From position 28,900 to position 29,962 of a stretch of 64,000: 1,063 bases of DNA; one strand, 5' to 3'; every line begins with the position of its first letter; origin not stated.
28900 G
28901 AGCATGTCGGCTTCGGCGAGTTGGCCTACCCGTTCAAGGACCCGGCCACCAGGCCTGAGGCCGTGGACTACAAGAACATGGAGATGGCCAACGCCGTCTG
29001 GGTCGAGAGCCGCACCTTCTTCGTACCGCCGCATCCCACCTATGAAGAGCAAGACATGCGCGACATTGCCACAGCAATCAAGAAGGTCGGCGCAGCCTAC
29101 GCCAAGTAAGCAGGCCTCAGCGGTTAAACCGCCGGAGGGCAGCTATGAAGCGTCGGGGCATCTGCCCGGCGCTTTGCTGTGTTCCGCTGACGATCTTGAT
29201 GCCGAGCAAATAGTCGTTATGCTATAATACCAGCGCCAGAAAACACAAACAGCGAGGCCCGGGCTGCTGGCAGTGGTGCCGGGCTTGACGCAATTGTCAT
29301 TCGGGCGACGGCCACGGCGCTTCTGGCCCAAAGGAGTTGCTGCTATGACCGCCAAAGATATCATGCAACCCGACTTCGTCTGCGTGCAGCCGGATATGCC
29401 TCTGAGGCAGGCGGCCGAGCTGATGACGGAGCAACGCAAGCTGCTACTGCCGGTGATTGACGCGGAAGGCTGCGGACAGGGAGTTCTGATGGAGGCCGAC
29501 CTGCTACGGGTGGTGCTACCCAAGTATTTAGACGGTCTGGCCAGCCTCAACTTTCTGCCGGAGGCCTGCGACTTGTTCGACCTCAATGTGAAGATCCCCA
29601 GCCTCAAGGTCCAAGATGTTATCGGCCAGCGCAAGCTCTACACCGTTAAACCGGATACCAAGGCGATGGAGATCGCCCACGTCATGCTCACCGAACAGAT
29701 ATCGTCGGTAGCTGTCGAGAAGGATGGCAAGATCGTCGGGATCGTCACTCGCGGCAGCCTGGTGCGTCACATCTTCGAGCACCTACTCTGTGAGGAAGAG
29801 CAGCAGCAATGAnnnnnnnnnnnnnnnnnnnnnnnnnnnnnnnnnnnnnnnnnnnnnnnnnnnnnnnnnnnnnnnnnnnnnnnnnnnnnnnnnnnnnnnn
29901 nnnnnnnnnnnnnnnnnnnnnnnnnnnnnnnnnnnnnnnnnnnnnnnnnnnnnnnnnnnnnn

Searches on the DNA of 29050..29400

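Call 14: search_rna_families(source=window, start=29050, end=29400, threshold=evalue, max_evalue=10, show_alignments=2)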
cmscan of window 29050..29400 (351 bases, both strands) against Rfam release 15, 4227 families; matches with E-value up to 10: 1.
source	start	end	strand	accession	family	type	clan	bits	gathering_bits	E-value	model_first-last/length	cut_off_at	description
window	29130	29192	+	RF04107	mir-5391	Gene; miRNA;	-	13.9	99.3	5.1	1-68/68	no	mir-5391 microRNA precursor family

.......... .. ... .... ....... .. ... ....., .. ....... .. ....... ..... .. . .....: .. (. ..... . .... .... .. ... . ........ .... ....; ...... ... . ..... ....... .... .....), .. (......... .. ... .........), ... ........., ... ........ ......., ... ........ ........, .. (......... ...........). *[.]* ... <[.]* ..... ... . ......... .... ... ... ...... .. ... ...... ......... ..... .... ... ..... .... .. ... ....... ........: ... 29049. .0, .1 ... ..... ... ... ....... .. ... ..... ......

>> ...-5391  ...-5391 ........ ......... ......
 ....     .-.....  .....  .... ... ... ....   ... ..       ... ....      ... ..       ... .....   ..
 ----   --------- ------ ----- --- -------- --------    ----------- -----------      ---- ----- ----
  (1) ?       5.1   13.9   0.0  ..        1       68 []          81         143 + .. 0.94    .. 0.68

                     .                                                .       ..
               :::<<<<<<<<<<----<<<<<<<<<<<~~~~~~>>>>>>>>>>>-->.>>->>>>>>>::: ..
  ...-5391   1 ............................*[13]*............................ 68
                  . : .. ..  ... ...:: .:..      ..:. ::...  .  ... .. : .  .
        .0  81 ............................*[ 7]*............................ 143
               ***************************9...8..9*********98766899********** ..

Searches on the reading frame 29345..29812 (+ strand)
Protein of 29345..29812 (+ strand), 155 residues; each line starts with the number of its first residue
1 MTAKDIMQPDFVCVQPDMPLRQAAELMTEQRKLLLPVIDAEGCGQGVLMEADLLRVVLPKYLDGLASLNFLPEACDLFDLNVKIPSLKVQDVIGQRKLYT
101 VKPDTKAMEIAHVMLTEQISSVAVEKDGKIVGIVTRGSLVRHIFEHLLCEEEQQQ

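Call 3: search_protein_families(library=pfam, proteins=[window:29345-29812:+])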
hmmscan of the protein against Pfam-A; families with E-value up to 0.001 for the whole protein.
window:29345-29812:+ (155 aa): 1 family
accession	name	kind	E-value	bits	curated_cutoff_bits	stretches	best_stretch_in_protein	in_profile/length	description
PF00571.33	CBS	-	3.1e-23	82.3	24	2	3-57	1-55/57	CBS domain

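Call 4: search_protein_families(library=ncbifam, proteins=[window:29345-29812:+])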
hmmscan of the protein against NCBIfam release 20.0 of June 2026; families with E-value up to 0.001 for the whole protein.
window:29345-29812:+ (155 aa): 21 families
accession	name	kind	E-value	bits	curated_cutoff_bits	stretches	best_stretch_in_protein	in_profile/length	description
NF011447.0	PRK14869.2-3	equivalog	3.6e-10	39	522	1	1-61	68-128/540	putative manganese-dependent inorganic diphosphatase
NF041552.1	TF_PrdR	equivalog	5.2e-09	35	795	1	88-147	71-129/577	sigma-54 dependent transcriptional regulator PrdR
NF053603.1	HhpR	exception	6.2e-09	35.4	520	0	4-58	225-279/282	CBS domain-containing high hydrostatic pressure regulator HhpR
NF011449.0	PRK14869.2-5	equivalog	6.1e-08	32.1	411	1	3-141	69-203/451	putative manganese-dependent inorganic diphosphatase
NF011443.0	PRK14869.1-5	equivalog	1e-07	30.8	335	0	3-58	71-126/546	putative manganese-dependent inorganic diphosphatase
NF011442.0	PRK14869.1-4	equivalog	4.9e-07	28.6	400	0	95-145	77-128/543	putative manganese-dependent inorganic diphosphatase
TIGR01302.1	IMP_dehydrog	equivalog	5.7e-07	28.8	481.5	0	88-140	144-197/450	IMP dehydrogenase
TIGR01186.1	proV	subfamily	8.4e-07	28.4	326.6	1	88-144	303-358/363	betaine/proline/choline family ABC transporter ATP-binding protein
NF005869.0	PRK07807.1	equivalog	1.6e-06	27.5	549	0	3-58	150-205/479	GuaB1 family IMP dehydrogenase-related protein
NF008141.0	PRK10892.1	equivalog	2.8e-06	26.8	505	1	77-141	261-324/328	arabinose-5-phosphate isomerase KdsD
NF011445.0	PRK14869.2-1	equivalog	2.9e-06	26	483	0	4-49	71-116/548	putative manganese-dependent inorganic diphosphatase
NF041630.1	CBS_CbpB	equivalog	8.3e-06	25.7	125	0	83-143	77-135/143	cyclic-di-AMP-binding protein CbpB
NF052358.1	GMPRedGuaB1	equivalog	6.5e-05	22.3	675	0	88-142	149-203/479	GMP reductase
TIGR01303.1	IMP_DH_rel_1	equivalog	0.0001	21.4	562.75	0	4-58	149-203/475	GuaB1 family IMP dehydrogenase-related protein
NF053863.1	DS11_antiphage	equivalog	0.00014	21.1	260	0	94-142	81-130/305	CBS domain-containing anti-phage protein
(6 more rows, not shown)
